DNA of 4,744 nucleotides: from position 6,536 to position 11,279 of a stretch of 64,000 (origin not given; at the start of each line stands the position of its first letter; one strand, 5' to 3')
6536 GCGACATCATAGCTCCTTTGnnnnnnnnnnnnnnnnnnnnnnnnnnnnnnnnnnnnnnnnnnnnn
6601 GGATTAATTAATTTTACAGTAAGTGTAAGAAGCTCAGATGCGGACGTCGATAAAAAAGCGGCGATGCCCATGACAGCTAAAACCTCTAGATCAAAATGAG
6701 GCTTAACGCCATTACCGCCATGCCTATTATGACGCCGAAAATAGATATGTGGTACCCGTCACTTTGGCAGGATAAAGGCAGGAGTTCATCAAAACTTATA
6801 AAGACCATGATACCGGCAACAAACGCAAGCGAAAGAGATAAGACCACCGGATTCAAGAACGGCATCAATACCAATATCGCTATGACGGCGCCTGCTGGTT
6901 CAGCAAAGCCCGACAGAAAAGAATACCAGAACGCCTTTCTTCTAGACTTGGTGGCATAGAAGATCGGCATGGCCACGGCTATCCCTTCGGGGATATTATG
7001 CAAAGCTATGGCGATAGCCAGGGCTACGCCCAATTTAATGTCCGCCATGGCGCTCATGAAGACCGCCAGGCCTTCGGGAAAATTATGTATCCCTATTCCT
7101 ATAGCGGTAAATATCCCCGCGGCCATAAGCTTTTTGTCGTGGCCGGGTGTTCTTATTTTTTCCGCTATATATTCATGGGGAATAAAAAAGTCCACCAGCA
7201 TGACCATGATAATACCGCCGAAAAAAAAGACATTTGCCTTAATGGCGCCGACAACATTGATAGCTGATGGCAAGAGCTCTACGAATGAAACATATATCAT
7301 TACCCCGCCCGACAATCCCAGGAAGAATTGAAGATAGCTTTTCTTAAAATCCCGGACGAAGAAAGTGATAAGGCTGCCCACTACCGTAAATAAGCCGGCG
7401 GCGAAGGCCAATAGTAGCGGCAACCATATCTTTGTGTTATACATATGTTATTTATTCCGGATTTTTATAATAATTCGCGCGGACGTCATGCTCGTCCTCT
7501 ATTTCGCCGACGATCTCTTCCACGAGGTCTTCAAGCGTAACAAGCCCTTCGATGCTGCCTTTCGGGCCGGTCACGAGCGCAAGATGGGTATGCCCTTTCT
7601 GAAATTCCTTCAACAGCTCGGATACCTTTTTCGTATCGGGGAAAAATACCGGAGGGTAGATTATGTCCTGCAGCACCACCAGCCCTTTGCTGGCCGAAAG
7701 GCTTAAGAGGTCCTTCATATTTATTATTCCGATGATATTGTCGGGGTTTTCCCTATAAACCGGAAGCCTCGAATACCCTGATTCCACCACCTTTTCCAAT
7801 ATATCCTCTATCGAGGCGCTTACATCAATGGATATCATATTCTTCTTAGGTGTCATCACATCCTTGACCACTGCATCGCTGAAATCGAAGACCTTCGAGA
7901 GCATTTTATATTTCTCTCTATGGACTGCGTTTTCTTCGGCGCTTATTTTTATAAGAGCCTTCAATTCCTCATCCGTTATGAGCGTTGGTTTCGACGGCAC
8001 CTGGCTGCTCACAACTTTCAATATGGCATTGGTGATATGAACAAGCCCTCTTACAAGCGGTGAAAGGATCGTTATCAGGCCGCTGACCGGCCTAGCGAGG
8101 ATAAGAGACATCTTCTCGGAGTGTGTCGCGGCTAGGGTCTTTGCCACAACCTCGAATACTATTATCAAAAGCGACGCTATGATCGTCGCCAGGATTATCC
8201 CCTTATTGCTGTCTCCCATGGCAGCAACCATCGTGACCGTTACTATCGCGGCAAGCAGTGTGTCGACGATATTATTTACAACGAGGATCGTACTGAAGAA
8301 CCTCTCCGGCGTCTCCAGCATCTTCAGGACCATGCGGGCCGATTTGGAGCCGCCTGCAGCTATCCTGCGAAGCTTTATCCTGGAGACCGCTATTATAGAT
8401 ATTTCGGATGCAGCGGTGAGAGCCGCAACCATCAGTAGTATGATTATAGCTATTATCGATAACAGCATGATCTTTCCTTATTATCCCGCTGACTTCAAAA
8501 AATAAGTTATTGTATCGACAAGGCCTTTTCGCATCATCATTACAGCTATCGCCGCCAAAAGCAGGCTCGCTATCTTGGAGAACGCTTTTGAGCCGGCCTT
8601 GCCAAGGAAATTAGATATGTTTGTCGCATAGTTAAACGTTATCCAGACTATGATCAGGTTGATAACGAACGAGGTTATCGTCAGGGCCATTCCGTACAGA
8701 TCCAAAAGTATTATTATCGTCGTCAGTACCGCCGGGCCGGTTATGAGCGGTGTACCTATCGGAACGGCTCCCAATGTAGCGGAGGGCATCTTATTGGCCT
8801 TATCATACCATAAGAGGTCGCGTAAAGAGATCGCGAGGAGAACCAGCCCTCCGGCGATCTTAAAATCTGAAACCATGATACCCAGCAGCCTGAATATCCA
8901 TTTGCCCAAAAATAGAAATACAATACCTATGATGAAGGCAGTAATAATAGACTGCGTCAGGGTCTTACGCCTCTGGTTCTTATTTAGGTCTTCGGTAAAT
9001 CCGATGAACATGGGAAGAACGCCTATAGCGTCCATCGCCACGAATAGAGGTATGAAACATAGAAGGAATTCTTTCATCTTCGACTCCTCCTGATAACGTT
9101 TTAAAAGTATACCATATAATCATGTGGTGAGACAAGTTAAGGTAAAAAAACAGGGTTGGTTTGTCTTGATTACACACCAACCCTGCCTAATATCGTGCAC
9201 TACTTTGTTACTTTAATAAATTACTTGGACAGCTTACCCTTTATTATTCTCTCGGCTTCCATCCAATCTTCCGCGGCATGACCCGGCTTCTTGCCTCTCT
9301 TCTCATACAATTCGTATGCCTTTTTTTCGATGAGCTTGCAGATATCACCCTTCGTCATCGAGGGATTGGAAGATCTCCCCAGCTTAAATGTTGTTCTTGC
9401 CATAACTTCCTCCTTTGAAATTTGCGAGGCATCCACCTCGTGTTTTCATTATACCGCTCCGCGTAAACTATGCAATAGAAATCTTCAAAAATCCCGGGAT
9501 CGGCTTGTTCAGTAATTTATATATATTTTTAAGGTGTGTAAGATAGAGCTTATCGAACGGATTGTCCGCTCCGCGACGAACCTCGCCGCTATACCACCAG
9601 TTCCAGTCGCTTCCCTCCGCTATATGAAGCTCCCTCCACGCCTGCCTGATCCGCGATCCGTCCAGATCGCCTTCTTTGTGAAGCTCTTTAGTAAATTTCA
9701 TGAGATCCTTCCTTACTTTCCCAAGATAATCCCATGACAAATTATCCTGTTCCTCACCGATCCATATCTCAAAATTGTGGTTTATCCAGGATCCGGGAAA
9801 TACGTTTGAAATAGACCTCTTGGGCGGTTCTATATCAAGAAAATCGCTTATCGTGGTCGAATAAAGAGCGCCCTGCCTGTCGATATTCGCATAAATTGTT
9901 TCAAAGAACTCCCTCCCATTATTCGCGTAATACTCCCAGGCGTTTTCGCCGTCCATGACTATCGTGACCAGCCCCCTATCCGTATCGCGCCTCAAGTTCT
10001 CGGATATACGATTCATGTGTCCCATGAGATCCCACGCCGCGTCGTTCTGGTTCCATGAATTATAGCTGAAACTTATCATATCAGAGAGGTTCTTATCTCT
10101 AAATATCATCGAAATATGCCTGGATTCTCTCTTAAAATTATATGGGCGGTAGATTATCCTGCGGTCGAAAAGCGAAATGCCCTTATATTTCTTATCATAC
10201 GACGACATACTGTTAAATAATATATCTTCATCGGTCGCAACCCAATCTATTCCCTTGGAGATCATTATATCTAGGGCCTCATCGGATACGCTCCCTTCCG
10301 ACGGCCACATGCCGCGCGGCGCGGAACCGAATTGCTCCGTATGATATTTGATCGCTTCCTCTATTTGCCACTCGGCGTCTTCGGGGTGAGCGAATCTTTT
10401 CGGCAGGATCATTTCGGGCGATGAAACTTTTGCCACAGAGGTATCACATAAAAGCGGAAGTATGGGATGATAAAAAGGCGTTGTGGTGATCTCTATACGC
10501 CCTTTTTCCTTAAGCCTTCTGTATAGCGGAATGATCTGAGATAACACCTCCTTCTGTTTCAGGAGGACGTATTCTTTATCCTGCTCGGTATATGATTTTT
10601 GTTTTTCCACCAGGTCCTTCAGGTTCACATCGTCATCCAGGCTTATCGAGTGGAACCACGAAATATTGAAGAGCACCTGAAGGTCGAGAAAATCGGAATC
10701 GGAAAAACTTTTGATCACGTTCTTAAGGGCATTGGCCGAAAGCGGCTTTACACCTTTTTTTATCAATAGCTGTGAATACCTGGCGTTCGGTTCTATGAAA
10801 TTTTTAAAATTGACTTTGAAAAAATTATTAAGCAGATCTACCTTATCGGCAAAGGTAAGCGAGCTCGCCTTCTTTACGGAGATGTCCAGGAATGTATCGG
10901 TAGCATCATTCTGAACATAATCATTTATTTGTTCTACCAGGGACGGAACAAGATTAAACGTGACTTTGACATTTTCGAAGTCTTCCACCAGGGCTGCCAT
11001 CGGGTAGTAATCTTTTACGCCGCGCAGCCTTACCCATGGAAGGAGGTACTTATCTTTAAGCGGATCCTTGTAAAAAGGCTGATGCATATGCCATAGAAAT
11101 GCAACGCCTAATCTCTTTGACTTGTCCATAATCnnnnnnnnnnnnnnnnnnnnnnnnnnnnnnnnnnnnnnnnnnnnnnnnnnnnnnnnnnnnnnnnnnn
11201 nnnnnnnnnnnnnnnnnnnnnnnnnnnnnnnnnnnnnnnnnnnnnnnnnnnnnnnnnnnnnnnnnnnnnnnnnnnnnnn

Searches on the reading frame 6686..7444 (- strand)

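Call 74: search_protein_families(library=pfam, proteins=[window:6686-7444:-], max_evalue=0.00001)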
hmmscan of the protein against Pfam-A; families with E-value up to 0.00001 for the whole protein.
window:6686-7444:- (252 aa): 1 family
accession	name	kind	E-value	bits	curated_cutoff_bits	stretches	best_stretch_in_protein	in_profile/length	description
PF02535.28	Zip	-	9.8e-33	114.2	35.1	2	102-247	170-321/323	ZIP Zinc transporter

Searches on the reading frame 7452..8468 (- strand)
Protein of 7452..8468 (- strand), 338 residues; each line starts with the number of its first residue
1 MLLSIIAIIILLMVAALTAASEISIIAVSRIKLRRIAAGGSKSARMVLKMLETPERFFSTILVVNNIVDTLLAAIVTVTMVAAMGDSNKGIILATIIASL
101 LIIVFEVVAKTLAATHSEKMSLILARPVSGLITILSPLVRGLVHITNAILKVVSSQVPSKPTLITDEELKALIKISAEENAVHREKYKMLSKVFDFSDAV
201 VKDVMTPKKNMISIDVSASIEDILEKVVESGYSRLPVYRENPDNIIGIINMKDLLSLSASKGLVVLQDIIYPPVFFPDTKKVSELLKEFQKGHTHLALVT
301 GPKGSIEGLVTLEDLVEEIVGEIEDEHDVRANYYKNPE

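Call 74: search_protein_families(library=pfam, proteins=[window:7452-8468:-], max_evalue=0.00001)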
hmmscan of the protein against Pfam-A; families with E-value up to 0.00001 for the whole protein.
window:7452-8468:- (338 aa): 2 families
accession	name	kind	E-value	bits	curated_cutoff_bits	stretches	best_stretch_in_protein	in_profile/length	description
PF01595.25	CNNM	-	1.3e-37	129.6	28.4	1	7-185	2-180/181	Cyclin M transmembrane N-terminal domain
PF00571.33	CBS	-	4.8e-20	72.1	24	1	201-257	1-54/57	CBS domain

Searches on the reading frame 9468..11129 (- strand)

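Call 74: search_protein_families(library=pfam, proteins=[window:9468-11129:-], max_evalue=0.00001)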
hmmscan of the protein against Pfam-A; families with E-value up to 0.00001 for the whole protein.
window:9468-11129:- (553 aa): 1 family
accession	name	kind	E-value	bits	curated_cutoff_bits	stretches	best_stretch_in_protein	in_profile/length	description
PF03065.20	Glyco_hydro_57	-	1.4e-59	202.2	21.2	1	10-439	1-287/291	Glycosyl hydrolase family 57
